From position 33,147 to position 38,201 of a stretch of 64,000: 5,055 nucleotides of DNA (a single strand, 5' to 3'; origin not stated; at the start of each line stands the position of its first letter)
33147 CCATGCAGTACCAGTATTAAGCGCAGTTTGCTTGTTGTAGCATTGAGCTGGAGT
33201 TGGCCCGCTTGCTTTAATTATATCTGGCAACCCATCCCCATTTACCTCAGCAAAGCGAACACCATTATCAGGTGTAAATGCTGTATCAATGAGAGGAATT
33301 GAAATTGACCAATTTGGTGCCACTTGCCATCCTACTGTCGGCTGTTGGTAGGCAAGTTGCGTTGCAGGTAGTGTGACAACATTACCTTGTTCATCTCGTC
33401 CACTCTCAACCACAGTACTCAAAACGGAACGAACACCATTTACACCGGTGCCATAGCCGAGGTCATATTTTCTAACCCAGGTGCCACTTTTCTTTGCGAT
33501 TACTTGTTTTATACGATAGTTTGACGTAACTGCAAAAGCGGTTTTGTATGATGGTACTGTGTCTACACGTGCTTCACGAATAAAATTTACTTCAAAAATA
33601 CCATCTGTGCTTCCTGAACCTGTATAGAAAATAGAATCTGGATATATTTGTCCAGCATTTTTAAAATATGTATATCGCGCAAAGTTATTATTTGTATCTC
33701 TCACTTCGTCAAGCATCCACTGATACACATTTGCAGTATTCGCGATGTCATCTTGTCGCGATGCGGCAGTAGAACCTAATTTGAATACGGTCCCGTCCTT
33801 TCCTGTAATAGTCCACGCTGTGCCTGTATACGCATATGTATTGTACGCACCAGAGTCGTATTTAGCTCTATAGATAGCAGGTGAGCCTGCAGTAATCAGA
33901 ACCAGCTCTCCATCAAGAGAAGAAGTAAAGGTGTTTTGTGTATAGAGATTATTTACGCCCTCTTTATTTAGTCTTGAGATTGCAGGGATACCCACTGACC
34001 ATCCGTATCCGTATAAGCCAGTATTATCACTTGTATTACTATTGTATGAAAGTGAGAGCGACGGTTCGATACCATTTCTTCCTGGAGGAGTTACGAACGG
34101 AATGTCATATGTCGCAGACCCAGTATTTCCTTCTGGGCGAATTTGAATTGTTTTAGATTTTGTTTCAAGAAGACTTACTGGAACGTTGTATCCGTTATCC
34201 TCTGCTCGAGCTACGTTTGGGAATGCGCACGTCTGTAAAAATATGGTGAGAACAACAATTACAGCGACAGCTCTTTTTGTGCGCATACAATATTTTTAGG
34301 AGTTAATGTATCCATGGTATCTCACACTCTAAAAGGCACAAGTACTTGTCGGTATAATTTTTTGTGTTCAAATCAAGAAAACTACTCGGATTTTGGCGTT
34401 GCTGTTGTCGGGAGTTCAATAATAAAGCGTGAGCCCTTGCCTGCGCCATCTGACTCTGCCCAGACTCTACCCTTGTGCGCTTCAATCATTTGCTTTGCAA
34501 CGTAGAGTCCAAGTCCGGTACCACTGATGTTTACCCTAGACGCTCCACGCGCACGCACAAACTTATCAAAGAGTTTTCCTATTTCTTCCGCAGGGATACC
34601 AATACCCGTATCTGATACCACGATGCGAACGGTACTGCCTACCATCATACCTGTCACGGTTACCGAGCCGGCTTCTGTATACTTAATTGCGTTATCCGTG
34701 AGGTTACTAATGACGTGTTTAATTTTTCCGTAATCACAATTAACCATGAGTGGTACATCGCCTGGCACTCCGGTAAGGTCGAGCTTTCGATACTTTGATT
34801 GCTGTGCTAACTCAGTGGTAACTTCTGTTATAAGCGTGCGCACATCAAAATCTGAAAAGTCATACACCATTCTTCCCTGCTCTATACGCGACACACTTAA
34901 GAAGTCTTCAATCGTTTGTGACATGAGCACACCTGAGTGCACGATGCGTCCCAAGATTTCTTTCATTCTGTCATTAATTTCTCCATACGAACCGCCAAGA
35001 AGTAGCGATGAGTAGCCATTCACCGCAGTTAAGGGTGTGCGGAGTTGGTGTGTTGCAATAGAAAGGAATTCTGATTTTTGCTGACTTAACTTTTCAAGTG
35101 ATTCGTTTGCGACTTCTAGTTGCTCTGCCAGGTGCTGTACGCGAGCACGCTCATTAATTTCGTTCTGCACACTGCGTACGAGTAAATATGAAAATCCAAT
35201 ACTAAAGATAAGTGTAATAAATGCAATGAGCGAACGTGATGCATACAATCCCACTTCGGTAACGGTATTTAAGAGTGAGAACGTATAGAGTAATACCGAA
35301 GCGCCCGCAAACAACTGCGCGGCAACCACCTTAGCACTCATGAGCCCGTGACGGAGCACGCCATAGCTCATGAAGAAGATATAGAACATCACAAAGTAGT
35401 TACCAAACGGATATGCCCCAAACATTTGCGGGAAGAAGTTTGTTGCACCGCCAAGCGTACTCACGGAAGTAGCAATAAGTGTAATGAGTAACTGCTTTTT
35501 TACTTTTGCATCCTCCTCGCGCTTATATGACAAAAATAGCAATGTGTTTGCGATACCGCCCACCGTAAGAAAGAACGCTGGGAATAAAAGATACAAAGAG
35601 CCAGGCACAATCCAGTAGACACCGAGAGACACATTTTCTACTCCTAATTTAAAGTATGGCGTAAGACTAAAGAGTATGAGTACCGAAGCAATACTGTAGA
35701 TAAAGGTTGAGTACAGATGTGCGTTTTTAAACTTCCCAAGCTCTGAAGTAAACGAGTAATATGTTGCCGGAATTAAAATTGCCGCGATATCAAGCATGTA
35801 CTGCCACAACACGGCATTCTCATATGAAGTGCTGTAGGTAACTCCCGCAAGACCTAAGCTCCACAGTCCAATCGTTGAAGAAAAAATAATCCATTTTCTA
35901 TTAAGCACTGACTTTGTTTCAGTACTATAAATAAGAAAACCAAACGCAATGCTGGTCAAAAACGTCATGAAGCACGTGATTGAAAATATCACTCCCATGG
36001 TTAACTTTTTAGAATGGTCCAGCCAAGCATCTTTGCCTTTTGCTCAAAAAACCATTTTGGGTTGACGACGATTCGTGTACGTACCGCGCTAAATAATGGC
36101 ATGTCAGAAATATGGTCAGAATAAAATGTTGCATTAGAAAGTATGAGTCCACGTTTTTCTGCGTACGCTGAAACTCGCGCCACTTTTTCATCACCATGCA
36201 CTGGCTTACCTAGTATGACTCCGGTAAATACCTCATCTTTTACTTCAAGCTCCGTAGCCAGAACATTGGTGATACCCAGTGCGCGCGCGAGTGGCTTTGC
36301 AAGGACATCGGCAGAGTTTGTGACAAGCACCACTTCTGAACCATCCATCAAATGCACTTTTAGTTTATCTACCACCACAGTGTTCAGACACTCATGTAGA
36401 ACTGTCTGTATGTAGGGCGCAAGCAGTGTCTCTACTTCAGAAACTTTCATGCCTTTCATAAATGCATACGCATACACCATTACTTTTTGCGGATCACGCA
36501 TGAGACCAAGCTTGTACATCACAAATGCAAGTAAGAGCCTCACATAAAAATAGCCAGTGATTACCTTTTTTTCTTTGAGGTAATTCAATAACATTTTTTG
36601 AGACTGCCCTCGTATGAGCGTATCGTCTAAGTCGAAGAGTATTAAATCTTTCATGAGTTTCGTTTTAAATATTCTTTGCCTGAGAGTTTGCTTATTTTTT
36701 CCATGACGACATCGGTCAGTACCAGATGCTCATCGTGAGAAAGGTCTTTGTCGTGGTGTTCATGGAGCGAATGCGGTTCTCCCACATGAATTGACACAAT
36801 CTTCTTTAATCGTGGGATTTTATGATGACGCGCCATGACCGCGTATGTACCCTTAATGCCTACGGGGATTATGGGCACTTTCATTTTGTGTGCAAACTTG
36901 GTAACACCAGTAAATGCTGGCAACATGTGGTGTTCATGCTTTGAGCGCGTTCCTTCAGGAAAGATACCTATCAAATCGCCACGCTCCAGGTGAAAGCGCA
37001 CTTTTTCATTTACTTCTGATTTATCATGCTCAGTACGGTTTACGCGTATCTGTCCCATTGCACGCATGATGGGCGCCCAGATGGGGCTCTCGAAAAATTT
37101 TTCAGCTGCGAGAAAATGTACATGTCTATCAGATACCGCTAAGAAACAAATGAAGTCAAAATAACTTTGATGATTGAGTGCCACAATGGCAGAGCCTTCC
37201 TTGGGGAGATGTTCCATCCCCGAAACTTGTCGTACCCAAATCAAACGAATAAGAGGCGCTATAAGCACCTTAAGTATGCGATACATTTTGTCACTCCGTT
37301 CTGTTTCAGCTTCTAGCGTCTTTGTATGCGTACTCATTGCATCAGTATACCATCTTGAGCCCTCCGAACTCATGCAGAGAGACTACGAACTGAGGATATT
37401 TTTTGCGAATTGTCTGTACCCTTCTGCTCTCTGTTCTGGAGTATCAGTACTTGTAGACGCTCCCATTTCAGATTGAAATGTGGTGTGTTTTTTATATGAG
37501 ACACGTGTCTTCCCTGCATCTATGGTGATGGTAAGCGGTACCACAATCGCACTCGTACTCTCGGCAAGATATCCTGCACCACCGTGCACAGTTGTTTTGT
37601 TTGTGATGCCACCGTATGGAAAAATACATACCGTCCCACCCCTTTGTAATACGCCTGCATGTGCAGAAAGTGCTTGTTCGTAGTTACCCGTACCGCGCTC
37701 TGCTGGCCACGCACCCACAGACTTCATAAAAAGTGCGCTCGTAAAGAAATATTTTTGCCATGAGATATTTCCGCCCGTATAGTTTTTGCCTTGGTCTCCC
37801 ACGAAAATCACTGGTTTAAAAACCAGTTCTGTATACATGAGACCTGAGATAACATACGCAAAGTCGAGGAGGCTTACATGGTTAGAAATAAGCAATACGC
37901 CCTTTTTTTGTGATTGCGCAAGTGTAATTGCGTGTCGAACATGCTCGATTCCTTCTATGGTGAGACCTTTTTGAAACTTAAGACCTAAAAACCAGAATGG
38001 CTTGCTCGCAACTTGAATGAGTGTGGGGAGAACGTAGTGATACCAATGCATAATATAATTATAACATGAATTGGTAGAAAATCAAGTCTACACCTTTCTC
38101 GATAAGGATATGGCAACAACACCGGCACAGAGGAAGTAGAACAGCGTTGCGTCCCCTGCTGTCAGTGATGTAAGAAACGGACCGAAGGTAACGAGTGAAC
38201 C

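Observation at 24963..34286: Unusual domain architecture of the giant RHS protein: TcB/SpvB-like N-terminus, FG-GAP propeller, two separate YD-repeat blocks, fn3, Ig-like and LamG modules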

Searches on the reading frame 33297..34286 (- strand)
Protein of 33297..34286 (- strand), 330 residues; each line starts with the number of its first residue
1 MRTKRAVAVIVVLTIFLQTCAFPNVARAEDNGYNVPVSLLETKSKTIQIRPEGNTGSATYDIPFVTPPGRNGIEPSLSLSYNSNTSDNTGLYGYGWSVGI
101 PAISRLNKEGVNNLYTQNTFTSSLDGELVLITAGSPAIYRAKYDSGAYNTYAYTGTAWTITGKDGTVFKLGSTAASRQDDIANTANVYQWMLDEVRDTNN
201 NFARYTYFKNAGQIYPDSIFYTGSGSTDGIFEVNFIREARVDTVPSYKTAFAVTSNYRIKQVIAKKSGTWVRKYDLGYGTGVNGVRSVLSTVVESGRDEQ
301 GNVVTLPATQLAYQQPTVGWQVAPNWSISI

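Call 8: search_protein_families(library=pfam, proteins=[window:33297-34286:-], max_evalue=1)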
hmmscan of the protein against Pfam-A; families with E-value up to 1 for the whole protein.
window:33297-34286:- (330 aa): 2 families
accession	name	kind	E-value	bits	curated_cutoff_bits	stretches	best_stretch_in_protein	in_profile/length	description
PF03534.18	SpvB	-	8.9e-20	71.5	22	2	53-135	2-82/287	Salmonella virulence plasmid 65kDa B protein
PF20148.4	DUF6531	-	0.023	15.5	24.1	1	68-98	21-48/74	Domain of unknown function (DUF6531)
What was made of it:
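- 33327..34130 (-): SpvB / TcB N-terminal domain, aa 53-~320. PF03534 E 9e-20 (call 8).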

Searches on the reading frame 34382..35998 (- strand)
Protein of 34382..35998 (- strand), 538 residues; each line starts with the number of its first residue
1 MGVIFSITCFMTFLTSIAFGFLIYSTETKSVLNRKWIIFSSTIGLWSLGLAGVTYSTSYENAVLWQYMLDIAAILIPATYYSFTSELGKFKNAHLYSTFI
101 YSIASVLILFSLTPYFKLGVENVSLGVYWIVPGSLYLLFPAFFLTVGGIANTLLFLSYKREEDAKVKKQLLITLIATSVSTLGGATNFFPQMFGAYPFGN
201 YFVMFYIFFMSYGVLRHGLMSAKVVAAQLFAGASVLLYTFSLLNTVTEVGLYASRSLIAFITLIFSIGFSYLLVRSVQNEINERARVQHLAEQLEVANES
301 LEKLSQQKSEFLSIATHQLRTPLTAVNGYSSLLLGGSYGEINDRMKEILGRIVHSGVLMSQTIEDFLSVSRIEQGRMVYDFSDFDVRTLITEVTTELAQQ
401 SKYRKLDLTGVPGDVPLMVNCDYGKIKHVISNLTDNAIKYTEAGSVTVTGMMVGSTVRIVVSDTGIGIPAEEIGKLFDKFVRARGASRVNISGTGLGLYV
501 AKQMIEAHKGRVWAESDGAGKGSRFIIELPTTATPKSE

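Call 11: search_protein_families(library=pfam, proteins=[window:34382-35998:-], max_evalue=0.01)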
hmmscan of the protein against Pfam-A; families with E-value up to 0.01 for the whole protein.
window:34382-35998:- (538 aa): 2 families
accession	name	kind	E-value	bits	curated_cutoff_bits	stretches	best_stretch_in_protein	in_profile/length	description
PF02518.31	HATPase_c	-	2.8e-27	95.8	26.4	1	423-532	3-110/111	Histidine kinase-, DNA gyrase B-, and HSP90-like ATPase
PF00512.31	HisKA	-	3.4e-14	53.1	26.9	1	307-375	1-66/66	His Kinase A (phospho-acceptor) domain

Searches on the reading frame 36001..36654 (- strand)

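Call 11: search_protein_families(library=pfam, proteins=[window:36001-36654:-], max_evalue=0.01)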
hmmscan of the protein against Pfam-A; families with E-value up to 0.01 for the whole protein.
window:36001-36654:- (217 aa): 3 families
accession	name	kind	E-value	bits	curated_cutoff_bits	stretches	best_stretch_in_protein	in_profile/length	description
PF12710.13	HAD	-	3.1e-33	116.2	27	1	5-188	1-188/189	haloacid dehalogenase-like hydrolase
PF00702.32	Hydrolase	-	2.7e-05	25.1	26.4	1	3-187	2-186/191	haloacid dehalogenase-like hydrolase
PF08645.17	PNK3P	-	0.0016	18.7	22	0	4-22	2-20/161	Polynucleotide kinase 3 phosphatase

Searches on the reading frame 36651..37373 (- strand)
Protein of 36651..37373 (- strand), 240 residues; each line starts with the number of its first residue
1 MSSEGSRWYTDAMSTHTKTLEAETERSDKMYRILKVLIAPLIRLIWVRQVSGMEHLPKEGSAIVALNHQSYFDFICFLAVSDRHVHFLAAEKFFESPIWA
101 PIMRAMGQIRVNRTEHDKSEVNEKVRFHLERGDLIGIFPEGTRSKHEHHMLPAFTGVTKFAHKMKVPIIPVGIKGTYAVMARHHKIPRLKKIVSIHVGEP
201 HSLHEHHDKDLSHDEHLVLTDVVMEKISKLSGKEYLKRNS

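Call 11: search_protein_families(library=pfam, proteins=[window:36651-37373:-], max_evalue=0.01)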
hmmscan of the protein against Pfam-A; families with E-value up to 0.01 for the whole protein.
window:36651-37373:- (240 aa): 1 family
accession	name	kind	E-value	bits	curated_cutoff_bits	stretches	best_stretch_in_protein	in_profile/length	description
PF01553.26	Acyltransferase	-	1.3e-28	99.8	23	1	49-174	3-132/132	Acyltransferase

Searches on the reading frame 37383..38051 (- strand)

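Call 11: search_protein_families(library=pfam, proteins=[window:37383-38051:-], max_evalue=0.01)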
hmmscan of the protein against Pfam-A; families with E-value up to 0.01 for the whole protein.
window:37383-38051:- (222 aa): 1 family
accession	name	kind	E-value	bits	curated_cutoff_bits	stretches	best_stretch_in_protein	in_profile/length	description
PF01553.26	Acyltransferase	-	3.1e-10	40.4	23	1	31-175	3-131/132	Acyltransferase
